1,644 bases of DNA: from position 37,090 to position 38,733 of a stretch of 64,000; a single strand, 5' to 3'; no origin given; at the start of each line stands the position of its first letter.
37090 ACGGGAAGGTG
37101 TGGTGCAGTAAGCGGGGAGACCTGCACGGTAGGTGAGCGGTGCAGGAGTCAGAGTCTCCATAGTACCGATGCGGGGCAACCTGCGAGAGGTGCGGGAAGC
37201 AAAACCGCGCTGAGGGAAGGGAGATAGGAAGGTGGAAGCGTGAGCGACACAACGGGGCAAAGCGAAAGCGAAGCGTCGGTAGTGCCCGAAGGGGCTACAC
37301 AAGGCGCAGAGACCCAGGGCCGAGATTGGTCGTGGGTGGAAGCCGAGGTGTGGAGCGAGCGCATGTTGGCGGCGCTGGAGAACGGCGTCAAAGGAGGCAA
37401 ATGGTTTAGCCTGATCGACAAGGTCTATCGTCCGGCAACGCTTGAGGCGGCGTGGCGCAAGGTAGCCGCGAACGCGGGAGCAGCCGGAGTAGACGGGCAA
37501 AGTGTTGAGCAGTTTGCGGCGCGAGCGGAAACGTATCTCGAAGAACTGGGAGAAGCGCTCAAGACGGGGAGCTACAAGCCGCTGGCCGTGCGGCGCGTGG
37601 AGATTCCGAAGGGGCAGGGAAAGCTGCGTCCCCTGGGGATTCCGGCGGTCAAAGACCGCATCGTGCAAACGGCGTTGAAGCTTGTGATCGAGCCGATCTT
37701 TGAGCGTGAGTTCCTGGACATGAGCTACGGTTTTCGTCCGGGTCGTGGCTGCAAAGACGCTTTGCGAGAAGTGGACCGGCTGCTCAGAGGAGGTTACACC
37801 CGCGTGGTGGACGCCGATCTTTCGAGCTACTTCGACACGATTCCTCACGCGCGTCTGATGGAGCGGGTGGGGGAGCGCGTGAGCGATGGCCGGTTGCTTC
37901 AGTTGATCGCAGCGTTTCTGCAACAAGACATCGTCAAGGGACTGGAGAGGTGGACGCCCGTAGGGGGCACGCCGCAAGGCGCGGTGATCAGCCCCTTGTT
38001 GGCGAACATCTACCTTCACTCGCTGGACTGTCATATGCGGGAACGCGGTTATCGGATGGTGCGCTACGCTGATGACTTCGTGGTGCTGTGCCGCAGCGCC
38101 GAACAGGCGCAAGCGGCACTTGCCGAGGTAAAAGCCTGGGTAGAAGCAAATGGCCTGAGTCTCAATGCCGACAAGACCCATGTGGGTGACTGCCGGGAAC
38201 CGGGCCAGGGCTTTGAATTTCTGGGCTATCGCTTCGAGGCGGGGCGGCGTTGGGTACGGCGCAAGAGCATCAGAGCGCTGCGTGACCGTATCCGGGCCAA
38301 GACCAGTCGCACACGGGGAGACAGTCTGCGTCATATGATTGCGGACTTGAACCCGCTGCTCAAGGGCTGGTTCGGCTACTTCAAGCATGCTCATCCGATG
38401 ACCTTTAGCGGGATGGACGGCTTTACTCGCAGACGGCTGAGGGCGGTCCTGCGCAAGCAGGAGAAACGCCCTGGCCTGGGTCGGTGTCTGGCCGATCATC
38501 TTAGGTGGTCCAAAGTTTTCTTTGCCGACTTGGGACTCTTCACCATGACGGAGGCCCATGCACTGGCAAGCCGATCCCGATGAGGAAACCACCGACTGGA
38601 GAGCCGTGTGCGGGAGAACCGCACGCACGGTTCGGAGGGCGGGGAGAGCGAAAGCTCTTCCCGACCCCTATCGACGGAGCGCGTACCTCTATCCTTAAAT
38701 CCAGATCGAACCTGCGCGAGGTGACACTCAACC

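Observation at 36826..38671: Intact class C group II intron inserted immediately after a terminator-like hairpin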

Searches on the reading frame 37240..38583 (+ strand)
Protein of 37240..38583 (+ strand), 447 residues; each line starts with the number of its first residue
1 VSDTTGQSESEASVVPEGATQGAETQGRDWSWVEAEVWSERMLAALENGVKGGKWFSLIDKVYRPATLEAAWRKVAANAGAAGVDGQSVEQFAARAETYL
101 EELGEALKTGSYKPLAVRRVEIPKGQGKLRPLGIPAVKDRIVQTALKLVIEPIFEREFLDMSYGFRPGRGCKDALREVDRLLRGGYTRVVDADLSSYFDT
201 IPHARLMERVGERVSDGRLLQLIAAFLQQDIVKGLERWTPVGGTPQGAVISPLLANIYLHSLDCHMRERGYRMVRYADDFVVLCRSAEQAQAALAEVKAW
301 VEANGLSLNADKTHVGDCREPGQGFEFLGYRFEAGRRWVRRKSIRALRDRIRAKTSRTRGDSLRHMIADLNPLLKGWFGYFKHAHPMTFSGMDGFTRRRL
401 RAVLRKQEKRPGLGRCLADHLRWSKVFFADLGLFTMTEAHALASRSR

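Call 4: search_protein_families(library=pfam, proteins=[window:37240-38583:+], max_evalue=0.01)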
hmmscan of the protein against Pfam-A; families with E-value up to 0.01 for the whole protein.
window:37240-38583:+ (447 aa): 2 families
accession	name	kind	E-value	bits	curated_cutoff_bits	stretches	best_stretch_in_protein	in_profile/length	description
PF00078.32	RVT_1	-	2.9e-40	138.6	29.6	1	122-331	1-204/205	Reverse transcriptase (RNA-dependent DNA polymerase)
PF08388.16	GIIM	-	6.1e-15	55.4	23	1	345-415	2-74/80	Group II intron, maturase-specific domain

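Call 5: search_solved_structures(query=window:37240-38583:+, max_evalue=0.001, show_alignments=1)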
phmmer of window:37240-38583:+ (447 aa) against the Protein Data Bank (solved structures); distinct sequences matched with E-value up to 0.001: 19.
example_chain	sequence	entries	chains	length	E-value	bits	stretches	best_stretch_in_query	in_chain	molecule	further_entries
6ar1_A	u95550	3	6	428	2e-65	224.4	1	58-410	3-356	GsI-IIC RT | Trt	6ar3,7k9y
7uim_D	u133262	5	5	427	4.8e-63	216.6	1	58-411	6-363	Group II intron reverse transcriptase/maturase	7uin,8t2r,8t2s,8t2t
5hhl_A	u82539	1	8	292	1.6e-53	185.2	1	58-333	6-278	Retron-type reverse transcriptase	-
5hhj_A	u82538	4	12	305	1.7e-53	185.1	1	57-332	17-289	Retron-type reverse transcriptase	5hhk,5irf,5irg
6me0_C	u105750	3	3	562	6e-46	160.3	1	19-384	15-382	Maturase reverse transcriptase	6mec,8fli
5g2x_C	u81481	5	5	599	5.5e-41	143.9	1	62-268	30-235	GROUP II INTRON-ENCODED PROTEIN LTRA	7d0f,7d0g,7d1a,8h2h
7kft_D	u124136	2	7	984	1.7e-35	125.8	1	106-333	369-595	Cas6-RT-Cas1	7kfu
9d5x_A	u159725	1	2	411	6.9e-21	77.7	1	66-354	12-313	Group II intron-like 4 reverse transcriptase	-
9d4s_A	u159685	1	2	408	7.1e-21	77.6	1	66-354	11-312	Group II intron-like 4 reverse transcriptase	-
8ub7_A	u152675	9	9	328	2.3e-16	62.8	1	103-369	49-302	Reverse transcriptase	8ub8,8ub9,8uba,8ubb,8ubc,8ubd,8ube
9ioa_A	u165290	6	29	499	1.1e-10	44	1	105-351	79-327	RNA-dependent DNA polymerase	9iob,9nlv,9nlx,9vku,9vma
8bgj_A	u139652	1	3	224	2.5e-08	36.3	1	147-329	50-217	RNA-directed DNA polymerase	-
9c0i_A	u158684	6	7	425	3.3e-06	29.3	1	243-376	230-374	Reverse transcriptase/maturase family protein | Antiviral reverse transcriptase Drt2 | RNA-dependent DNA polymerase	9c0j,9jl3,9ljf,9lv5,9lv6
9lje_A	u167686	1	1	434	3.5e-06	29.2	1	243-377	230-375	RNA-dependent DNA polymerase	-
9z6y_A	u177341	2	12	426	2.3e-05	26.5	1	218-317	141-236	Drt3a reverse transcriptase protein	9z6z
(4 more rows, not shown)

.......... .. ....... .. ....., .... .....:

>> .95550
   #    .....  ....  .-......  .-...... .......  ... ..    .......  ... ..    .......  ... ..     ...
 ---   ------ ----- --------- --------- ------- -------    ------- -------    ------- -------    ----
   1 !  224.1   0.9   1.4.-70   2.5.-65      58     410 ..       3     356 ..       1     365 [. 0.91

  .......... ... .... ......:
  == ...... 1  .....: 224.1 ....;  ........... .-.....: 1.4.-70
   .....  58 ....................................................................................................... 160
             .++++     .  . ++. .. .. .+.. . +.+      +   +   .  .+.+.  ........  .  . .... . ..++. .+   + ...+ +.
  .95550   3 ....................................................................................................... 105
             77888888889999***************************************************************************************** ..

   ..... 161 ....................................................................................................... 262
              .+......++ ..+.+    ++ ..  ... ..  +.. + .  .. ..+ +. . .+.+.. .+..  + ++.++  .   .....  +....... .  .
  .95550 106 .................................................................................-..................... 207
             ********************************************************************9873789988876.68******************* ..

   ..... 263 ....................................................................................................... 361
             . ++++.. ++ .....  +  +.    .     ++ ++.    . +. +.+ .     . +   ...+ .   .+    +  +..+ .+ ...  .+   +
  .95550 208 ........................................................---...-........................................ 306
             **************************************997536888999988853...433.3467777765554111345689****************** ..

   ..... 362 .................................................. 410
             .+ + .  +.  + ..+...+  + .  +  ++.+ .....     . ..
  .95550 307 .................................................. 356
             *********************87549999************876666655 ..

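Call 11: find_related_loci(query=window:37240-38583:+, collection=genome_contigs, flank=3000)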
Query window:37240-38583:+ (447 aa) in genome_contigs; peptide patterns used: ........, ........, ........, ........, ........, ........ (x = any residue, [..] = any of these).
600 stretches matched a pattern (row limit reached: there are more); 573 encode a relative of the query (tblastn E <= 1e-3); the best 80 are kept; 80 distinct loci.
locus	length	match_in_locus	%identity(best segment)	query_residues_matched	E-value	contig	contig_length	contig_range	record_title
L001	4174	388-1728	72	1-447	0e+0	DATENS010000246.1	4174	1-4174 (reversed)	MAG TPA_asm: Pyrinomonadaceae bacterium isolate SMAG_U8975 k141_255556, whole genome shotgun sequence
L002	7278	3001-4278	73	18-447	0e+0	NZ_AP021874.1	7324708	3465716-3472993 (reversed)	Desulfosarcina alkanivorans strain PL12 chromosome, complete genome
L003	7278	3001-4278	73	18-447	0e+0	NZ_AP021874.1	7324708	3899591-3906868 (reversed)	Desulfosarcina alkanivorans strain PL12 chromosome, complete genome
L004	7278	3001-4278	73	18-447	0e+0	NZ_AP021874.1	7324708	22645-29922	Desulfosarcina alkanivorans strain PL12 chromosome, complete genome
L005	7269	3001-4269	73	21-447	0e+0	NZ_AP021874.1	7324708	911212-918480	Desulfosarcina alkanivorans strain PL12 chromosome, complete genome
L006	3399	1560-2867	68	10-447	0e+0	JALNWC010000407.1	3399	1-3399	MAG: Rhodoferax sp. isolate SO_2016_LW1 bin 11 scaffold55045_LW64-88_2016, whole genome shotgun sequence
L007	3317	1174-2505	70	3-447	0e+0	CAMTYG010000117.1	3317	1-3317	MAG: uncultured Sulfuricella sp. isolate G04_MAG_00040 genome assembly, contig: G04_MAG_00040_000000000194, whole genome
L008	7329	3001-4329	66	5-447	0e+0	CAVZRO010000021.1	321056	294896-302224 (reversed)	MAG: uncultured proteobacterium isolate MFD05705.bin.1.193 genome assembly, contig: contig_61067, whole genome shotgun s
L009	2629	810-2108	69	14-447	0e+0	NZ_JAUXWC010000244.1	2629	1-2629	MAG: Rhodoferax sp. isolate C15_maxbin.065_sub C15_k141_38621, whole genome shotgun sequence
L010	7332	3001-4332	67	2-447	0e+0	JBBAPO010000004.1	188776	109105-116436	MAG: Rhodoferax sp. isolate EUL_169 ctg4-EUL_169, whole genome shotgun sequence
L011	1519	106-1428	67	6-447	0e+0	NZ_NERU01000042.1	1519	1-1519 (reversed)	Limnohabitans sp. WS1 LimC-WS1-C42, whole genome shotgun sequence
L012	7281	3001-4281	71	17-447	0e+0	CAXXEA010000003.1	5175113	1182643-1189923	MAG: Desulfobacterales bacterium isolate 84c40b14-595f-4247-b5ef-7e7784979392 genome assembly, contig: contig_3, whole g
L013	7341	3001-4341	69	1-447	0e+0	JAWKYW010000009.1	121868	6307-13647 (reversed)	MAG: Rhodocyclaceae bacterium isolate AC1.158 AC1.158.fa-9, whole genome shotgun sequence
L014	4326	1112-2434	68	7-447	0e+0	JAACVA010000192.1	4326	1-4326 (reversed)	MAG: Rhodobacterales bacterium isolate CG_2015-0102_62_8 CG_2015-0102_curated_scaffold_23458, whole genome shotgun seque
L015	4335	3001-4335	68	7-447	0e+0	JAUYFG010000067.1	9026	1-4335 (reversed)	MAG: Pseudomonadota bacterium isolate C21_maxbin.011 C21_k141_343159, whole genome shotgun sequence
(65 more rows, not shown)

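Call 12: find_homologous_proteins(query=window:37240-38583:+, max_evalue=1e-30)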
Query window:37240-38583:+ (447 aa): 8000 proteins with E <= 1e-30 among 8000 candidates; the best 120 are listed.
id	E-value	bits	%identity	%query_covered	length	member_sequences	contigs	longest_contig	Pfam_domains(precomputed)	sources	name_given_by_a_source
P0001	0.0e+0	1013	100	100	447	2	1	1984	PF00078.33,PF08388.17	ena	-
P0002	3.3e-271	918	90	100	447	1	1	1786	PF00078.33,PF08388.17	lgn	-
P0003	9.9e-271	916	90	100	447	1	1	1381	PF00078.33,PF08388.17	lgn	-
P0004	9.4e-269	909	96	93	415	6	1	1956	PF00078.33,PF08388.17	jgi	jgi:RNA-directed DNA polymerase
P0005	1.4e-259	879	94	91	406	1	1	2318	PF00078.33,PF08388.17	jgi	jgi:RNA-directed DNA polymerase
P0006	2.5e-256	868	86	99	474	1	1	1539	PF00078.33,PF08388.17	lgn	-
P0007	6.7e-255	864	91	93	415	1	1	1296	PF00078.33,PF08388.17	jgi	jgi:RNA-directed DNA polymerase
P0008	7.5e-255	864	94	91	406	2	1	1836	PF00078.33,PF08388.17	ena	-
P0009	3.1e-253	858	86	99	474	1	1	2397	PF00078.33,PF08388.17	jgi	jgi:RNA-directed DNA polymerase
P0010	5.1e-252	854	93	91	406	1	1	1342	PF00078.33,PF08388.17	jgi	jgi:RNA-directed DNA polymerase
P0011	1.1e-250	850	85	100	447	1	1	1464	PF00078.33,PF08388.17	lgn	-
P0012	4.6e-250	848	83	100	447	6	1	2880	PF00078.33,PF08388.17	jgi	jgi:RNA-directed DNA polymerase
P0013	5.3e-249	844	91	91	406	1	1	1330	PF00078.33,PF08388.17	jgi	jgi:RNA-directed DNA polymerase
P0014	6.3e-247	838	83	100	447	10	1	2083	PF00078.33,PF08388.17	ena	-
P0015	9.7e-247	837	84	97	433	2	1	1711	PF00078.33,PF08388.17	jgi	jgi:RNA-directed DNA polymerase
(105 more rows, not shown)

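Call 22: list_cluster_members(proteins=[window:37240-38583:+, window:36301-36702:+, window:35050-36162:+, window:39136-40215:-, window:41171-42124:+])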
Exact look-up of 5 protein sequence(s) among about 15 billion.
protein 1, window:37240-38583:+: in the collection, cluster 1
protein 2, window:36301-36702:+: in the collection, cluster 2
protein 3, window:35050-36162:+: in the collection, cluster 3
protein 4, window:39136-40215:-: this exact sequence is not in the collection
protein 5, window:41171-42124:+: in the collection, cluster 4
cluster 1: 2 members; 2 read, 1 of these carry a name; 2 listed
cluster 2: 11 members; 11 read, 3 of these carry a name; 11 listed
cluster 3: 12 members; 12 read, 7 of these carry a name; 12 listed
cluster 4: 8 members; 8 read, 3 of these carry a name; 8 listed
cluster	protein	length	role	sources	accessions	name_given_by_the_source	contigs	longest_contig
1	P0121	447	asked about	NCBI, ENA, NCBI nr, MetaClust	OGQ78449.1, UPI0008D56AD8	MAG: group II intron reverse transcriptase/maturase [Deltaproteobacteria bacterium ... | status=active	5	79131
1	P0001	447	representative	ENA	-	-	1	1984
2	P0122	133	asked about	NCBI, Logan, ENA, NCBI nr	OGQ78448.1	MAG: hypothetical protein A3F90_04885 [Deltaproteobacteria bacterium ...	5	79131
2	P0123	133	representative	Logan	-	-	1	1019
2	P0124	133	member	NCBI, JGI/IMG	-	enamine deaminase RidA (YjgF/YER057c/UK114 family)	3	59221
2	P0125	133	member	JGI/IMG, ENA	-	enamine deaminase RidA (YjgF/YER057c/UK114 family)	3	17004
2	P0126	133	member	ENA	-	-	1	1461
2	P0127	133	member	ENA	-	-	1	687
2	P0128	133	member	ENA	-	-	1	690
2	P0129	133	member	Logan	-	-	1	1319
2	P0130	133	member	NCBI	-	-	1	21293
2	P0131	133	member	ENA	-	-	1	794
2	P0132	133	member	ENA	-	-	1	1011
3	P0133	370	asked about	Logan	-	-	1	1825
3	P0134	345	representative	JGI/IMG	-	alkanesulfonate monooxygenase SsuD/methylene tetrahydromethanopterin reductase-like ...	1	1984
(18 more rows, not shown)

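Call 27: find_encoding_contigs(protein=window:37240-38583:+, flank=3000, max_places=10)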
Protein window:37240-38583:+ (447 aa): 5 contigs read that carry it; 4 places shown.
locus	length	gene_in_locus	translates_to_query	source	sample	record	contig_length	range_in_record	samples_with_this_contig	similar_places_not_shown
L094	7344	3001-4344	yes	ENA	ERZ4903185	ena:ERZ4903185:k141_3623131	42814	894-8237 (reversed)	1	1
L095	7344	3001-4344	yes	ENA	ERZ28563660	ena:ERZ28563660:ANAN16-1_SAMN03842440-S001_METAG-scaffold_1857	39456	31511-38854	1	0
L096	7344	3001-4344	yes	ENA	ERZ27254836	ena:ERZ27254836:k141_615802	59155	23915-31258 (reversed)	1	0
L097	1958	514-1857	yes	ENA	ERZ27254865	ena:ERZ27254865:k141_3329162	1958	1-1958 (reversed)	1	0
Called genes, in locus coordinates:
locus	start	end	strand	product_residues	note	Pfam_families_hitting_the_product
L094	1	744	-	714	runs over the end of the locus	PF13415:Beta-prop_FBX42, PF24681:Kelch_KLHDC2_KLHL20_DRC7, PF24981:Beta-prop_ATRN-LZTR1, PF24681:Kelch_KLHDC2_KLHL20_DRC7, PF13415:Beta-prop_FBX42, PF24981:Beta-prop_ATRN-LZTR1, PF24681:Kelch_KLHDC2_KLHL20_DRC7, PF22352:K319L-like_PKD, +8 more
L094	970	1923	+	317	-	PF00296:Bac_luciferase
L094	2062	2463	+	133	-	PF01042:Ribonuc_L-PSP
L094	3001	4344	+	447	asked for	PF00078:RVT_1, PF08388:GIIM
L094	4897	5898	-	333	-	PF13379:NMT1_2, PF09084:NMT1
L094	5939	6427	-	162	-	-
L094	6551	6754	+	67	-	PF01192:RNA_pol_Rpb6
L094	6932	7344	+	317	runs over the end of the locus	PF00140:Sigma70_r1_2, PF04542:Sigma70_r2, PF04539:Sigma70_r3 (faint), PF04545:Sigma70_r4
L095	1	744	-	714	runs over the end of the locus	PF13415:Beta-prop_FBX42, PF24681:Kelch_KLHDC2_KLHL20_DRC7, PF24981:Beta-prop_ATRN-LZTR1, PF24681:Kelch_KLHDC2_KLHL20_DRC7, PF13415:Beta-prop_FBX42, PF24981:Beta-prop_ATRN-LZTR1, PF24681:Kelch_KLHDC2_KLHL20_DRC7, PF22352:K319L-like_PKD, +8 more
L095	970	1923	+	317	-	PF00296:Bac_luciferase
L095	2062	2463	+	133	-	PF01042:Ribonuc_L-PSP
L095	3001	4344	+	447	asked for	PF00078:RVT_1, PF08388:GIIM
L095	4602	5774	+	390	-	PF14224:DUF4331 (weak)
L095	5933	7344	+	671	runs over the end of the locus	?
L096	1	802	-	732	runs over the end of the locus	PF13415:Beta-prop_FBX42, PF24681:Kelch_KLHDC2_KLHL20_DRC7, PF24981:Beta-prop_ATRN-LZTR1, PF24681:Kelch_KLHDC2_KLHL20_DRC7, PF13415:Beta-prop_FBX42, PF24981:Beta-prop_ATRN-LZTR1, PF24681:Kelch_KLHDC2_KLHL20_DRC7, PF22352:K319L-like_PKD, +8 more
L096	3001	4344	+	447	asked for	PF00078:RVT_1, PF08388:GIIM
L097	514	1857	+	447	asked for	PF00078:RVT_1, PF08388:GIIM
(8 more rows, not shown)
